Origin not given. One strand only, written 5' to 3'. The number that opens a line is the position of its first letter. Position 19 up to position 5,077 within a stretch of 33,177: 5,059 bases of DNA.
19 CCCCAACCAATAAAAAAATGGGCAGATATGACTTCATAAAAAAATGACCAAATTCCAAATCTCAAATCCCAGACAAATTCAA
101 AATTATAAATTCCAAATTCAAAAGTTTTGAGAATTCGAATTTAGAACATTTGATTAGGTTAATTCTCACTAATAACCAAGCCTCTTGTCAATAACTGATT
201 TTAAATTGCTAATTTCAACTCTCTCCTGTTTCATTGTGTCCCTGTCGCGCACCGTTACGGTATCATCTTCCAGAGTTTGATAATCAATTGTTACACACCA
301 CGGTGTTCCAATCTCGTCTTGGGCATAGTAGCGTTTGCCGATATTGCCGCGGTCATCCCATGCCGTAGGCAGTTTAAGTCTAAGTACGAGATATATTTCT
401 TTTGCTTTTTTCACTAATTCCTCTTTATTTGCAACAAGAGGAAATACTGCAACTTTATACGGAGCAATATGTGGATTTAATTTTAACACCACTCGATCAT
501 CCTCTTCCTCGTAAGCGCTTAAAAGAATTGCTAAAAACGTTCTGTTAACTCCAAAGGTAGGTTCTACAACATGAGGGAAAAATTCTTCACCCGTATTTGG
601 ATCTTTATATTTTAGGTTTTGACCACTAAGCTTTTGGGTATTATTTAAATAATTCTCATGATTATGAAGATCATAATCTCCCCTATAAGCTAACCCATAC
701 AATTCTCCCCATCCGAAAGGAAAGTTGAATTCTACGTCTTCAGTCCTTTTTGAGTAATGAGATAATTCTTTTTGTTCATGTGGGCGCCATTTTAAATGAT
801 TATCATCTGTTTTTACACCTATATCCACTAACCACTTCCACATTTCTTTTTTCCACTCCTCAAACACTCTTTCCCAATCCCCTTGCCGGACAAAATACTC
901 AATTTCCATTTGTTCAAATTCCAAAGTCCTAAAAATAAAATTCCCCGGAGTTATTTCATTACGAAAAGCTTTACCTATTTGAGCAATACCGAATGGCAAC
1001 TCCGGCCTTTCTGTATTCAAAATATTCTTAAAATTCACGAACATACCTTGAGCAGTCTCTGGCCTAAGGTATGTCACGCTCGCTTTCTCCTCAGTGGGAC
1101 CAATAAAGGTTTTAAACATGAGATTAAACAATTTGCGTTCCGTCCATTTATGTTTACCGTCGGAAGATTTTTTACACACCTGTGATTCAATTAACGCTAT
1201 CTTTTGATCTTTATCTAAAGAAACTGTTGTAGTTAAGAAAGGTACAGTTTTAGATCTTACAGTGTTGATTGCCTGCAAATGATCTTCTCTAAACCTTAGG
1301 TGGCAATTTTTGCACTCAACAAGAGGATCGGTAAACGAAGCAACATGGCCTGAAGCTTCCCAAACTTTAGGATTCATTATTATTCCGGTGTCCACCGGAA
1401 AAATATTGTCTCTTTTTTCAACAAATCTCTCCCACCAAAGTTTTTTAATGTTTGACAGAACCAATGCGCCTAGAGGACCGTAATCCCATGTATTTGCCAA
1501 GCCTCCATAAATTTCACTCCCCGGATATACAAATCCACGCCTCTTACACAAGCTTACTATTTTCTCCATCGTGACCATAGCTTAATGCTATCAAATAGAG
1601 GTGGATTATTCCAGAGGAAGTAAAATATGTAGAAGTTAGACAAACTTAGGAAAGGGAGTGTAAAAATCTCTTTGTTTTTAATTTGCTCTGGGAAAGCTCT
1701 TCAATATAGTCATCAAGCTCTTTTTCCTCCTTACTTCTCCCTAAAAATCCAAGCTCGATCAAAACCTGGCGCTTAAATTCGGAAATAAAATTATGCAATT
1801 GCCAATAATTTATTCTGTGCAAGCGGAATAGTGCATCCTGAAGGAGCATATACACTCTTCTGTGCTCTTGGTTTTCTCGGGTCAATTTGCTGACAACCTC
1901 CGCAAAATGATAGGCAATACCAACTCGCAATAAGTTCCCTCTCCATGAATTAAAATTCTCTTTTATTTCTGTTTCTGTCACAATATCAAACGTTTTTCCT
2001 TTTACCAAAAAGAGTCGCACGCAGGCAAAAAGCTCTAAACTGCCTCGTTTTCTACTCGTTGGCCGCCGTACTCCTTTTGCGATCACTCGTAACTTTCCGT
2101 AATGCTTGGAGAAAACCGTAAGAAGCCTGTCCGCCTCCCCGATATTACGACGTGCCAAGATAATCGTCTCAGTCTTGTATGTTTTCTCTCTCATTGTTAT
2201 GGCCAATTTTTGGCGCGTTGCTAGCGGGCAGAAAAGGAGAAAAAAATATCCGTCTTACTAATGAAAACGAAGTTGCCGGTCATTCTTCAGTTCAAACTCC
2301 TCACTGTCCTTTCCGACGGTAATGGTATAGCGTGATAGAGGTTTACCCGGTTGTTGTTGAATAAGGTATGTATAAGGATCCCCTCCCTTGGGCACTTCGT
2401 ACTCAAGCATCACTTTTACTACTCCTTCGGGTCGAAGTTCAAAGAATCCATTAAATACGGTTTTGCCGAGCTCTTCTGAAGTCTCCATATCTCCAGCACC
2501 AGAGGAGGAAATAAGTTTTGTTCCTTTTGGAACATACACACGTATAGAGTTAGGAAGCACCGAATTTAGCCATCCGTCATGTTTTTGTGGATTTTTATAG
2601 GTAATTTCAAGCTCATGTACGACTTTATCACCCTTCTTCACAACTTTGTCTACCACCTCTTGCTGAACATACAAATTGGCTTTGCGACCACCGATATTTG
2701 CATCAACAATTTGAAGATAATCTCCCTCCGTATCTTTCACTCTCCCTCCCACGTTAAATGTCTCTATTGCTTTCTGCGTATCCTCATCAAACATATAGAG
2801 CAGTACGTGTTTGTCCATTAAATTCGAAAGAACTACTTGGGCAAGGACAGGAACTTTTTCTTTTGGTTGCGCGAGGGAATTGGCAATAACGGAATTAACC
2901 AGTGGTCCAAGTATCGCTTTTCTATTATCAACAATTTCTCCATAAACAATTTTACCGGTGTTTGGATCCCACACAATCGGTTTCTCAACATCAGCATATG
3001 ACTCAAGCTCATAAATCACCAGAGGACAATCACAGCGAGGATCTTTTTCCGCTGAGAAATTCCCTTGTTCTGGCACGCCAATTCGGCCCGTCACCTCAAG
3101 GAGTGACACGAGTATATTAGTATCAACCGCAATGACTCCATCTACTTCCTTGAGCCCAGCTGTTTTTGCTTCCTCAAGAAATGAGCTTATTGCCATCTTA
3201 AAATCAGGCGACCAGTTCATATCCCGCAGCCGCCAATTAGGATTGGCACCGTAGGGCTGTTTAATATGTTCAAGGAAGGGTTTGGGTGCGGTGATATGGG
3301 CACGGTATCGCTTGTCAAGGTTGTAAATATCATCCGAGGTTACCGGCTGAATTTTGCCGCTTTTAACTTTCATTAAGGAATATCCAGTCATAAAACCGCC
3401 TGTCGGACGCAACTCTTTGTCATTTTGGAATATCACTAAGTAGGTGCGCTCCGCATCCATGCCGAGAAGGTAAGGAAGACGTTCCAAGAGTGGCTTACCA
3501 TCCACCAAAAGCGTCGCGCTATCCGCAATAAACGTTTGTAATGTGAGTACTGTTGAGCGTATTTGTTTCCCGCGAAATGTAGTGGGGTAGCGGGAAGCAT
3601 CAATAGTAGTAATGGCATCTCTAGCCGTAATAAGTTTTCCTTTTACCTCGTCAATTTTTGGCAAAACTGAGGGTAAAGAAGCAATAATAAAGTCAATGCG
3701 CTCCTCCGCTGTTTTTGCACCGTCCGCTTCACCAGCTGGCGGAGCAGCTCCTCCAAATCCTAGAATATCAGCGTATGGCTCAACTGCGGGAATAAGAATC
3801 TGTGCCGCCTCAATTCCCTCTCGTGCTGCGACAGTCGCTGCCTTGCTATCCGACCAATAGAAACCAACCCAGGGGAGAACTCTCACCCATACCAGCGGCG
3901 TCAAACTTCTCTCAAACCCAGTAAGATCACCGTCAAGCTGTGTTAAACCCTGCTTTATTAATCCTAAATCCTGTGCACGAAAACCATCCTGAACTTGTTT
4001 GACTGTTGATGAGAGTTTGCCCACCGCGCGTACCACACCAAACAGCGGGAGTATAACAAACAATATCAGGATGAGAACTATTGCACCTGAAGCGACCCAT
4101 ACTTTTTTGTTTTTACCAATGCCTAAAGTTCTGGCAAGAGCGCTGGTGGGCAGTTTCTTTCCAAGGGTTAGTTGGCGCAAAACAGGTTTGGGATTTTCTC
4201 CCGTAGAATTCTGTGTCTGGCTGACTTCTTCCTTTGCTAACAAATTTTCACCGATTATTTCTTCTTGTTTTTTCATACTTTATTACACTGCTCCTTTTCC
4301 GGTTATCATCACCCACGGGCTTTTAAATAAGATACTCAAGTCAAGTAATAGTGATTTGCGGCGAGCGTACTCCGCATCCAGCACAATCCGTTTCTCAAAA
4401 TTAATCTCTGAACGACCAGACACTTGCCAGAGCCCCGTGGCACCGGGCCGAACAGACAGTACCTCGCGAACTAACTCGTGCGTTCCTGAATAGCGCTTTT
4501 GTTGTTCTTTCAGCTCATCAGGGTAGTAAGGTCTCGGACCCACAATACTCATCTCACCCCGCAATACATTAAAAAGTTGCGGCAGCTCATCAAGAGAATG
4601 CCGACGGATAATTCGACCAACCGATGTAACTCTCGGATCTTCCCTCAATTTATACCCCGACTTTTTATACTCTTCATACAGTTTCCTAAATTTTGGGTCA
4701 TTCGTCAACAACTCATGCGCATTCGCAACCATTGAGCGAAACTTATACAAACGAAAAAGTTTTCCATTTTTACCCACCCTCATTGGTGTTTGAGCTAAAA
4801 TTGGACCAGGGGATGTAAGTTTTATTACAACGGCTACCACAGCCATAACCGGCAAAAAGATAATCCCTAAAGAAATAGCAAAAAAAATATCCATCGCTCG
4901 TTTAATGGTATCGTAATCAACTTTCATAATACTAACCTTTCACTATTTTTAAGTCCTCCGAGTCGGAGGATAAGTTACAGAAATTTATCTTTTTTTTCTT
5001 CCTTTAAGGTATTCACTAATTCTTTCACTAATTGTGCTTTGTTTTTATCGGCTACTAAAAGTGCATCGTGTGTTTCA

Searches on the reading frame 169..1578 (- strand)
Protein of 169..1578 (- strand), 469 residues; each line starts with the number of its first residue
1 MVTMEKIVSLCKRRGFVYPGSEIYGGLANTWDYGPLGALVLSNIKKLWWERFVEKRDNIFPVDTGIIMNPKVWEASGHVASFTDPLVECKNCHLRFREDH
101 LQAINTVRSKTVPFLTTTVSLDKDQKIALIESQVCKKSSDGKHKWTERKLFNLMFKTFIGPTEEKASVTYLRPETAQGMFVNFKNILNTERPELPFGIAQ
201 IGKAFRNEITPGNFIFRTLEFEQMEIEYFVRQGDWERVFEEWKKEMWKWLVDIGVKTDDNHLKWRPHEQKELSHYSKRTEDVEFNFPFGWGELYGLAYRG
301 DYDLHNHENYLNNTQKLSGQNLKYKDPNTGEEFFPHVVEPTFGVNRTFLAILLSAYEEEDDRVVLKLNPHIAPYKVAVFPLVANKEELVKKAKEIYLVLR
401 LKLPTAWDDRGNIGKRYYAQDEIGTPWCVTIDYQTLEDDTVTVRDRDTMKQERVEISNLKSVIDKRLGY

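Call 9: search_protein_families(library=pfam, proteins=[window:169-1578:-])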
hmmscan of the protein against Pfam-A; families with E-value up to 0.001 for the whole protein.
window:169-1578:- (469 aa): 2 families
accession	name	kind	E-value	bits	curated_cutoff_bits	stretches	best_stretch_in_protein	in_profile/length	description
PF03129.25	HGTP_anticodon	-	2.5e-20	72.8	21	1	375-465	1-93/94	Anticodon binding domain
PF00587.30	tRNA-synt_2b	-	2.3e-11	44.5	29.3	1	168-352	10-176/179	tRNA synthetase class II core domain (G, H, P, S and T)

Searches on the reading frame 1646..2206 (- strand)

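Call 9: search_protein_families(library=pfam, proteins=[window:1646-2206:-])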
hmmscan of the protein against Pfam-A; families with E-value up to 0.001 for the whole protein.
window:1646-2206:- (186 aa): 2 families
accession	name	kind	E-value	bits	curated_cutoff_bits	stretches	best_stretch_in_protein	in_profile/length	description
PF11967.14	RecO_N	-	6.6e-20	71.4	27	1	9-85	3-80/80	Recombination protein O N terminal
PF02565.21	RecO_C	-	2.8e-06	27.6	22.1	1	90-154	2-64/157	Recombination protein O C terminal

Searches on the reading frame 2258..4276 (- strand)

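Call 9: search_protein_families(library=pfam, proteins=[window:2258-4276:-])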
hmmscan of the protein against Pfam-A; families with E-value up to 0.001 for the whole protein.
window:2258-4276:- (672 aa): 1 family
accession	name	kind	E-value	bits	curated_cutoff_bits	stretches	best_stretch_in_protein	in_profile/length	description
PF13196.11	DUF4012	-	1.1e-23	84.7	28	1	275-405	2-127/144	Protein of unknown function (DUF4012)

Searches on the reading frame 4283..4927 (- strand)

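Call 9: search_protein_families(library=pfam, proteins=[window:4283-4927:-])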
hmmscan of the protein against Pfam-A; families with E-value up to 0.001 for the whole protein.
window:4283-4927:- (214 aa): 1 family
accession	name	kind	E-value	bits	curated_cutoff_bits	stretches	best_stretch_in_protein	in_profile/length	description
PF02397.22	Bac_transf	-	9.4e-60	201.6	27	1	9-208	1-178/179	Bacterial sugar transferase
